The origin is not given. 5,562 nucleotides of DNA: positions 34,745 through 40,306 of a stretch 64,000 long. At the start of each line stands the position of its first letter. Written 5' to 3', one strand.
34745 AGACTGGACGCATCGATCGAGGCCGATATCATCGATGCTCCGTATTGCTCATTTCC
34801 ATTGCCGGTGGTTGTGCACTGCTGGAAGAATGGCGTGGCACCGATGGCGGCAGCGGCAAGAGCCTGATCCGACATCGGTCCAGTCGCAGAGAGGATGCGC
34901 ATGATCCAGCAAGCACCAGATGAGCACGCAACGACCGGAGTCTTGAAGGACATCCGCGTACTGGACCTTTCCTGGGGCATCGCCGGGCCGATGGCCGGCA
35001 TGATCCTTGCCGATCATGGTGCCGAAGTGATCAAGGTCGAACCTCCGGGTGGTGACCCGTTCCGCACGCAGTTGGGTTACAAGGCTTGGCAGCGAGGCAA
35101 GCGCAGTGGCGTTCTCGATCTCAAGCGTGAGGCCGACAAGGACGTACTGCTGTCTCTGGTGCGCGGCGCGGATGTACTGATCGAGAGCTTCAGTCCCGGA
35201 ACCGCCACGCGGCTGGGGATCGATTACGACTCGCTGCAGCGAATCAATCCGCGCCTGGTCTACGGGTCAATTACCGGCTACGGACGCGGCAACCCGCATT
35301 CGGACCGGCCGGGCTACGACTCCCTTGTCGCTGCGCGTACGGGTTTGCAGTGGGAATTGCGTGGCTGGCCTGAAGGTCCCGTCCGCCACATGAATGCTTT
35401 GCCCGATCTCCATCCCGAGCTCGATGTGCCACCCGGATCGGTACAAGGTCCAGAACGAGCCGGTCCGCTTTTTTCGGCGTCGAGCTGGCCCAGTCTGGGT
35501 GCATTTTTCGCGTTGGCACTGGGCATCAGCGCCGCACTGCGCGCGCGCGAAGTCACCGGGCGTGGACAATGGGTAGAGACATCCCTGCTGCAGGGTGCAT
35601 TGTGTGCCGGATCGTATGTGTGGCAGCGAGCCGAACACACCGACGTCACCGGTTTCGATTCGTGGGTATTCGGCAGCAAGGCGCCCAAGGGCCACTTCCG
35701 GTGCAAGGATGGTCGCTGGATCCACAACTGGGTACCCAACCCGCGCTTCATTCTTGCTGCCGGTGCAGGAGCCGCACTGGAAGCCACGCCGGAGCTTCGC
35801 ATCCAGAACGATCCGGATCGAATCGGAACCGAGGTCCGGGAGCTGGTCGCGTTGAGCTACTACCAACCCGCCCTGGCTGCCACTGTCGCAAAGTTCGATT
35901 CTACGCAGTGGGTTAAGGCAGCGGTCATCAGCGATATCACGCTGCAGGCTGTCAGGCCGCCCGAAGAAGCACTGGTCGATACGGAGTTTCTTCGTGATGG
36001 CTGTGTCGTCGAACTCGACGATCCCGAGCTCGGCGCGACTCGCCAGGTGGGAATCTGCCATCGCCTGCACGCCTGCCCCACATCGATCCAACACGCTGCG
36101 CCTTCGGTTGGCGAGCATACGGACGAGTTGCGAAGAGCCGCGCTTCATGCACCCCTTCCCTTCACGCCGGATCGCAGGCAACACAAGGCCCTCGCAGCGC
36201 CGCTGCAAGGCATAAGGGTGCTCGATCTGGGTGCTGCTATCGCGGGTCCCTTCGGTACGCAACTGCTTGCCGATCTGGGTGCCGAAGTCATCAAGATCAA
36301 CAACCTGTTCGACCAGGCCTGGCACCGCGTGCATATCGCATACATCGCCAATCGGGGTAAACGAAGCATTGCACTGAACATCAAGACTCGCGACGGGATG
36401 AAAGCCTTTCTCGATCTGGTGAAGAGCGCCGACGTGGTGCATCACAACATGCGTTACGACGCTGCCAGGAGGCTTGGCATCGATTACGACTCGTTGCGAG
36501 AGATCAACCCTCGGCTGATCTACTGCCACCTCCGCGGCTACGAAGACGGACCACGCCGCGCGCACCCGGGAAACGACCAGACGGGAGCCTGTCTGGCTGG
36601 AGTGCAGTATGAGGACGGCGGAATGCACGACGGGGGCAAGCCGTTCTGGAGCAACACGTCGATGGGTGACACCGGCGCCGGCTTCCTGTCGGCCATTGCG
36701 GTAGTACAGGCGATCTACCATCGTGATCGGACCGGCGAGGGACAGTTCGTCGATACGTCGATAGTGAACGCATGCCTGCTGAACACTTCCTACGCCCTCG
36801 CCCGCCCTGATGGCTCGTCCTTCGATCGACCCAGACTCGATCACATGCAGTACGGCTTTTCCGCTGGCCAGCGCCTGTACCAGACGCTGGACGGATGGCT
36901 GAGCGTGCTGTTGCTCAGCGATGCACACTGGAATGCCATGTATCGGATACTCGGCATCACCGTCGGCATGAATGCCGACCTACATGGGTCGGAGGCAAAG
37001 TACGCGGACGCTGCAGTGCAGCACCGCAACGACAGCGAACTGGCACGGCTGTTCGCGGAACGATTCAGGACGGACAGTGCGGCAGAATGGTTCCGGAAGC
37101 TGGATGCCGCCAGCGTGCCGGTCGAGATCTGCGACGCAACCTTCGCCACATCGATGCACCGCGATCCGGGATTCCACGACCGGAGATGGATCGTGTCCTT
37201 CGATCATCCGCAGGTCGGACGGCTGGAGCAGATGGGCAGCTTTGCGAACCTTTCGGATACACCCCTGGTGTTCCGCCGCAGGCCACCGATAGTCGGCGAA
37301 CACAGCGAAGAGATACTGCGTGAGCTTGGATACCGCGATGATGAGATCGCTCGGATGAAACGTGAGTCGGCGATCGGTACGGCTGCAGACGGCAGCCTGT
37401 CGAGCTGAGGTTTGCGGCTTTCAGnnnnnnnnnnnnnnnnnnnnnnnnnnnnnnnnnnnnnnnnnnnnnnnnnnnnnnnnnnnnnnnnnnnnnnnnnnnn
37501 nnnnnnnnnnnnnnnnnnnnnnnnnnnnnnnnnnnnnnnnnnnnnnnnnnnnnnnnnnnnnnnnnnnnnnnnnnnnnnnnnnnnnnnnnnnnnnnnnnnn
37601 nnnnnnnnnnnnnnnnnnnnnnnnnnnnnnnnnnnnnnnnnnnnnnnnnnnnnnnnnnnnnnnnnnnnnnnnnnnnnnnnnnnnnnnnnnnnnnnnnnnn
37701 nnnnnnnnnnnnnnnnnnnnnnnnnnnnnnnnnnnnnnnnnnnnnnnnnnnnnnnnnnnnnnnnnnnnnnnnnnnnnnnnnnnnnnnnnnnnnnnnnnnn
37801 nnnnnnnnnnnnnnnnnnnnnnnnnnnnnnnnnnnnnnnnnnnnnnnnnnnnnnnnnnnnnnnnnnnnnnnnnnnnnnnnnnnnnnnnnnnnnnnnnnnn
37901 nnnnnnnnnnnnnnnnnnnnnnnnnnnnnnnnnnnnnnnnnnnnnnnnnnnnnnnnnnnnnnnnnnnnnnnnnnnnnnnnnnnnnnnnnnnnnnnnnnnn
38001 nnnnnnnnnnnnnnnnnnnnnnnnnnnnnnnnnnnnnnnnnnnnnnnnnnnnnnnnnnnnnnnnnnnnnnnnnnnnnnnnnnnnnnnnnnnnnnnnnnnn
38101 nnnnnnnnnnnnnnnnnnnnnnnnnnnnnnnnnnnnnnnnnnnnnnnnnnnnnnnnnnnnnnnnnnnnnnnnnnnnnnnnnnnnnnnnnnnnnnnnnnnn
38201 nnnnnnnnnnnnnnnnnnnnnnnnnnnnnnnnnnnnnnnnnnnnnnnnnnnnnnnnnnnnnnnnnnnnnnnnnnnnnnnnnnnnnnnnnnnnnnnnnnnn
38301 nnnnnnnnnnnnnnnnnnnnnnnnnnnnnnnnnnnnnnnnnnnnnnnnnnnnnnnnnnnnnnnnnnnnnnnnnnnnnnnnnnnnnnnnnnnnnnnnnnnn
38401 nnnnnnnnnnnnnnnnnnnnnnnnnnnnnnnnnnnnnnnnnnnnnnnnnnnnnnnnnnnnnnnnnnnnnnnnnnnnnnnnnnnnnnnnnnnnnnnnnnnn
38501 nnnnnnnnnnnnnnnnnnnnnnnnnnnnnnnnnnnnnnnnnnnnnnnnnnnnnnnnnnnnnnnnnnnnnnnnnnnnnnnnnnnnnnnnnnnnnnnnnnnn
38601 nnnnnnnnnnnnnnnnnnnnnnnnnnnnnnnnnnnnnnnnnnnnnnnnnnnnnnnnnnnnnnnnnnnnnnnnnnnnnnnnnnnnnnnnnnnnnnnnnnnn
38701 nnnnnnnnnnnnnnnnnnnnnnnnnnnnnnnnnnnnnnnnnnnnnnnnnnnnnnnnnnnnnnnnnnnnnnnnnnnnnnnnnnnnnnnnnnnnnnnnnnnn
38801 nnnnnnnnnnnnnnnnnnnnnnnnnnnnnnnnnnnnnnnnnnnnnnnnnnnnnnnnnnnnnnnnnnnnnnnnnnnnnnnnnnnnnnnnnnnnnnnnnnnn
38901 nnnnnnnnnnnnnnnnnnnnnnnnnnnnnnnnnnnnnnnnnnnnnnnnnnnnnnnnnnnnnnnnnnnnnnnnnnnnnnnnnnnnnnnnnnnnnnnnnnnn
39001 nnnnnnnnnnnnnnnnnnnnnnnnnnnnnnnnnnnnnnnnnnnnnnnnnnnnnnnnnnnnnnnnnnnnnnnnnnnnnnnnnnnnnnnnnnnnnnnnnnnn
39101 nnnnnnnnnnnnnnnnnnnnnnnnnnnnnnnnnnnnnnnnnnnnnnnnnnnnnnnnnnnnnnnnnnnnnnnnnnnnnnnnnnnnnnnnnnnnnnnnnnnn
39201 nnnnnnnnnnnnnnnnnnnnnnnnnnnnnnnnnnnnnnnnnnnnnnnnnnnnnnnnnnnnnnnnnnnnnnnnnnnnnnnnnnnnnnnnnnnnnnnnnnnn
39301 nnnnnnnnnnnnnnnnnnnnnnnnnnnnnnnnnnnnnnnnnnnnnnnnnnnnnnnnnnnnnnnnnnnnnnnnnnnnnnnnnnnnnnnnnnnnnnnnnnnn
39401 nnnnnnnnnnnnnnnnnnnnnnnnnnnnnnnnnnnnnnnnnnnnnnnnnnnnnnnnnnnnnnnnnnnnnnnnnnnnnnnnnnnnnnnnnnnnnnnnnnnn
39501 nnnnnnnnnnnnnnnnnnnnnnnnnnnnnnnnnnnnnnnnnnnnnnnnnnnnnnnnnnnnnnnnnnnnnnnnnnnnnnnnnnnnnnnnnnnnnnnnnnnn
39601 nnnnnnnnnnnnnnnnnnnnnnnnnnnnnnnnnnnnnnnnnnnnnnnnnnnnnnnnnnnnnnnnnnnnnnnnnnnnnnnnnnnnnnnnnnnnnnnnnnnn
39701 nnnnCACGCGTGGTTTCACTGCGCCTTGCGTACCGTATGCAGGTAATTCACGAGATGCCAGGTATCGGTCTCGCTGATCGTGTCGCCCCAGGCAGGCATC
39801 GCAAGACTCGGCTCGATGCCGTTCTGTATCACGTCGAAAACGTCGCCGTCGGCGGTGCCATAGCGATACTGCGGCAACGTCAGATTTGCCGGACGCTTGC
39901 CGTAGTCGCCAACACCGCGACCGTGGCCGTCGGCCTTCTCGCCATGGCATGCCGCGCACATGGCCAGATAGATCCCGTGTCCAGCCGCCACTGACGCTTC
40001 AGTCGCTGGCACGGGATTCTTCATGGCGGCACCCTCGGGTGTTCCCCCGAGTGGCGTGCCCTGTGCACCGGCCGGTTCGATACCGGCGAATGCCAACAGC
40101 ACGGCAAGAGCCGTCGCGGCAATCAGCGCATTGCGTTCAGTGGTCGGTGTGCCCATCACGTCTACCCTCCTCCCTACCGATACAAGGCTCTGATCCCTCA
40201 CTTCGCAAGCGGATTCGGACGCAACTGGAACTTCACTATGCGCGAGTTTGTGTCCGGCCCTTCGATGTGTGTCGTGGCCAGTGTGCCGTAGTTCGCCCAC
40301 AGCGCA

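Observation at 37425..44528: TonB-receptor operon encoding three consecutive c-heme-motif periplasmic proteins, ending in a PQQ dehydrogenase: an uncharacterised uptake-plus-oxidation module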

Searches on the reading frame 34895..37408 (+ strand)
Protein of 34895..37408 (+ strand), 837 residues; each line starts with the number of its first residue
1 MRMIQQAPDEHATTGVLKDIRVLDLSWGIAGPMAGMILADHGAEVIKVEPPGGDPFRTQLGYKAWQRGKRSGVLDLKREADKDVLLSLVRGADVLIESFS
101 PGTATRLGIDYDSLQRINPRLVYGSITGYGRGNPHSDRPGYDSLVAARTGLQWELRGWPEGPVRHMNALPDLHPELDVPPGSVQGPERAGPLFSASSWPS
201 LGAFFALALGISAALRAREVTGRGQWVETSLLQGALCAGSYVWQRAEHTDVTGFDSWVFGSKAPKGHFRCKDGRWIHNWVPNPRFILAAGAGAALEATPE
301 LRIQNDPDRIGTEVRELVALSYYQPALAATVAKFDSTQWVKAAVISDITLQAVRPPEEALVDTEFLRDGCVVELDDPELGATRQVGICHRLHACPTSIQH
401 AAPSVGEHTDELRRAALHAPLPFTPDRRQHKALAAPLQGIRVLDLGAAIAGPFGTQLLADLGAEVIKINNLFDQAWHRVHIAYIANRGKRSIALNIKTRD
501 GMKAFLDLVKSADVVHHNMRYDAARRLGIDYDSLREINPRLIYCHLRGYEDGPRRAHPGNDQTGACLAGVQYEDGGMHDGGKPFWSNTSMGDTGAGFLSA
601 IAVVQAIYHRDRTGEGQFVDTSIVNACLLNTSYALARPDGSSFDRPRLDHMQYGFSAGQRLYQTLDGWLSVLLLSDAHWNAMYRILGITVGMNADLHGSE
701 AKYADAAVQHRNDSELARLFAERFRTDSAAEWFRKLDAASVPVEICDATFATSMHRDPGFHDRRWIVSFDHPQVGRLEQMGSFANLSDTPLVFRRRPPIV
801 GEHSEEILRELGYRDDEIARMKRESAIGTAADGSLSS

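Call 35: search_protein_families(library=pfam, proteins=[window:34895-37408:+], max_evalue=0.00001)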
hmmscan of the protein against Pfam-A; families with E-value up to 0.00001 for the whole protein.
window:34895-37408:+ (837 aa): 1 family
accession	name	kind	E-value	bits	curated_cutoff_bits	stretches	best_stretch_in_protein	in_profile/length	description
PF02515.22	CoA_transf_3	-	1.5e-166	554.4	23.3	2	437-804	1-366/366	CoA-transferase family III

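Call 57: search_solved_structures(query=window:34895-37408:+, max_evalue=1e-20)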
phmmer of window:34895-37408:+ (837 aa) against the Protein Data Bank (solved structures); distinct sequences matched with E-value up to 1e-20: 32.
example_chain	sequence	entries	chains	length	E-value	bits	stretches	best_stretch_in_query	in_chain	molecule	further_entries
10uh_A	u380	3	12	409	5.5e-43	150.2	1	430-816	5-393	Formyl-coenzyme a transferase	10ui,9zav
9br7_A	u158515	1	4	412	6.5e-39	136.7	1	435-817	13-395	Succinate--hydroxymethylglutarate CoA-transferase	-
9br6_A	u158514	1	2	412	9.6e-39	136.1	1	435-817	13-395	Succinate--hydroxymethylglutarate CoA-transferase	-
4hl6_A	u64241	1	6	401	1.7e-35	125.4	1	13-172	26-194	Uncharacterized protein YfdE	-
1pqy_A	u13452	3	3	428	9.8e-34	119.6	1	432-630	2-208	Hypothetical protein yfdW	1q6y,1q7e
1pt5_A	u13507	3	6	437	2.2e-33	118.4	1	430-630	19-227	Hypothetical protein yfdW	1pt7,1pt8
5yit_A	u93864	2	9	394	6.7e-33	116.8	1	17-155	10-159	CoA transferase III | Uncharacterized protein Rv3272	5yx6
5yiy_A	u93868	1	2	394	4.4e-32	114.1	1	17-161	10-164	CoA transferase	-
4ed9_A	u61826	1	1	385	4.8e-31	110.7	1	17-160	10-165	CAIB/BAIF family protein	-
9fn0_B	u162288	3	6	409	6.7e-28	100.3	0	16-151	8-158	Subunit of Benzylsuccinate CoA-transferase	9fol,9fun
2g04_A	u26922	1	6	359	1.1e-27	99.5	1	13-153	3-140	PROBABLE FATTY-ACID-CoA RACEMASE FAR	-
8rmw_A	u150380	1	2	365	6.5e-27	97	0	14-171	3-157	Alpha-methylacyl-CoA racemase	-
1x74_A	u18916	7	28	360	6.7e-27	97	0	15-171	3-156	2-methylacyl-CoA racemase | probable alpha-methylacyl-CoA racemase MCR | PROBABLE ALPHA-METHYLACYL-COA RACEMASE MCR (2-METHYLACYL-COA RACEMASE) (2-ARYLPROPIONYL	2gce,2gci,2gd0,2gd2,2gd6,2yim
9i2t_A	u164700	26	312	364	7.2e-27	96.8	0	15-171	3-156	Alpha-methylacyl-CoA racemase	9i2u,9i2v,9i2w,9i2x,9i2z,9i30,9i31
8rp4_A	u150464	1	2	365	9.7e-27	96.4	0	14-167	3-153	Alpha-methylacyl-CoA racemase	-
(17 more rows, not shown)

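Call 58: search_protein_families(library=ncbifam, proteins=[window:34895-37408:+], max_evalue=1e-10)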
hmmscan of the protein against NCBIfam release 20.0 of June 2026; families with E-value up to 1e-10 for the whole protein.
window:34895-37408:+ (837 aa): 7 families
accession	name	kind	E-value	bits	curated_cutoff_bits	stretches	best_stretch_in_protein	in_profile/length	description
NF003809.0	PRK05398.1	subfamily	4.6e-90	302.2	442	3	435-628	3-205/416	formyl-CoA transferase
TIGR03253.1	oxalate_frc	equivalog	2.3e-85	286.8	504.2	2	435-628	2-204/416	formyl-CoA transferase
NF041294.1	Scnl_mescCoAtase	equivalog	4.7e-83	279.4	700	2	437-808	4-380/381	succinyl-CoA:mesaconate CoA-transferase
NF052585.1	SucGlutTfsCaiB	equivalog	1.3e-82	277.5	750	2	434-813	5-390/394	succinate--glutarate CoA-transferase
NF008511.0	PRK11430.1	equivalog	4.4e-70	236.7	522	2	435-744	8-318/381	CoA:oxalate CoA-transferase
NF002914.1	PRK03525.1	equivalog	2.6e-48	164.9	413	2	435-825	8-395/400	L-carnitine CoA-transferase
TIGR04253.1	mesacon_CoA_iso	equivalog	3e-31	108.8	725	1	437-825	3-398/403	2-methylfumaryl-CoA isomerase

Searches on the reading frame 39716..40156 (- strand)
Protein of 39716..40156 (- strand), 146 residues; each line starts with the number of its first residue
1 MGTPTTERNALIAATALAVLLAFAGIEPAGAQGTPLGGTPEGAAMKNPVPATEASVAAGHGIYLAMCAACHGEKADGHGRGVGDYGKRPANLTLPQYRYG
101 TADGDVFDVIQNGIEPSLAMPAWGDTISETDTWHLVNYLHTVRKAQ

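Call 4: search_protein_families(library=pfam, proteins=[window:39716-40156:-], max_evalue=0.01)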
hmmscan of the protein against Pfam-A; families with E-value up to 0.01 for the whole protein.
window:39716-40156:- (146 aa): 2 families
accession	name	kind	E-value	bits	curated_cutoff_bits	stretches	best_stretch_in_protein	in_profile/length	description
PF13442.11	Cytochrome_CBB3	-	7.6e-14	52.2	27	1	55-139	2-68/68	Cytochrome C oxidase, cbb3-type, subunit III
PF00034.26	Cytochrom_C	-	2e-07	32.7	21.3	1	56-142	1-89/90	Cytochrome c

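Call 5: search_protein_families(library=ncbifam, proteins=[window:39716-40156:-], max_evalue=0.01)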
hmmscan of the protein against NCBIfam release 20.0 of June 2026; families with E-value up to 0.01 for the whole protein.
window:39716-40156:- (146 aa): 9 families
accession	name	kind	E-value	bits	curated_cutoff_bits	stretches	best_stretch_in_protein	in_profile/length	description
NF011054.0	PRK14486.1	equivalog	4.5e-14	52.6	447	1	43-144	202-292/294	putative bifunctional cbb3-type cytochrome c oxidase subunit II/cytochrome c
TIGR00782.1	ccoP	equivalog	7.6e-10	38.6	179.95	1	50-142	197-281/285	cytochrome-c oxidase, cbb3-type subunit III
NF033864.1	cytochrome579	equivalog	5.5e-09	36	280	1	43-138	36-135/179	cytochrome 579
TIGR04494.1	c550_PedF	equivalog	8.6e-06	25.7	122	1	11-144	5-132/133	cytochrome c-550 PedF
NF045930.1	Cytc6PetJCyano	equivalog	3.3e-05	23.8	135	1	48-139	20-102/110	cytochrome c6 PetJ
NF050122.1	bc1_QcrC_actin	exception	4.8e-05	22.8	200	1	30-81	19-66/253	cytochrome bc1 complex diheme cytochrome c subunit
TIGR03872.1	cytochrome_MoxG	equivalog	0.0008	19.6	147.8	1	46-84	34-73/133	cytochrome c(L), periplasmic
NF045773.1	cytochro_C550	exception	0.0047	16.9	125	0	51-78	44-71/118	cytochrome c550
NF045774.1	cytochro_C551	exception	0.0065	16.4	118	0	45-78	28-61/110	cytochrome c551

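Call 85: search_protein_families(library=ncbifam, proteins=[window:39716-40156:-], max_evalue=0.1)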
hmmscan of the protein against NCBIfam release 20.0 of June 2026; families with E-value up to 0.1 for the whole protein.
window:39716-40156:- (146 aa): 9 families
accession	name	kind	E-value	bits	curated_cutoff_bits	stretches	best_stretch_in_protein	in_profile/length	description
NF011054.0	PRK14486.1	equivalog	4.5e-14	52.6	447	1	43-144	202-292/294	putative bifunctional cbb3-type cytochrome c oxidase subunit II/cytochrome c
TIGR00782.1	ccoP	equivalog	7.6e-10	38.6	179.95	1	50-142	197-281/285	cytochrome-c oxidase, cbb3-type subunit III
NF033864.1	cytochrome579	equivalog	5.5e-09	36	280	1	43-138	36-135/179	cytochrome 579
TIGR04494.1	c550_PedF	equivalog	8.6e-06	25.7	122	1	11-144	5-132/133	cytochrome c-550 PedF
NF045930.1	Cytc6PetJCyano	equivalog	3.3e-05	23.8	135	1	48-139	20-102/110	cytochrome c6 PetJ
NF050122.1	bc1_QcrC_actin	exception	4.8e-05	22.8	200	1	30-81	19-66/253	cytochrome bc1 complex diheme cytochrome c subunit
TIGR03872.1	cytochrome_MoxG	equivalog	0.0008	19.6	147.8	1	46-84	34-73/133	cytochrome c(L), periplasmic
NF045773.1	cytochro_C550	exception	0.0047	16.9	125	1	51-78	44-71/118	cytochrome c550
NF045774.1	cytochro_C551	exception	0.0065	16.4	118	1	45-78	28-61/110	cytochrome c551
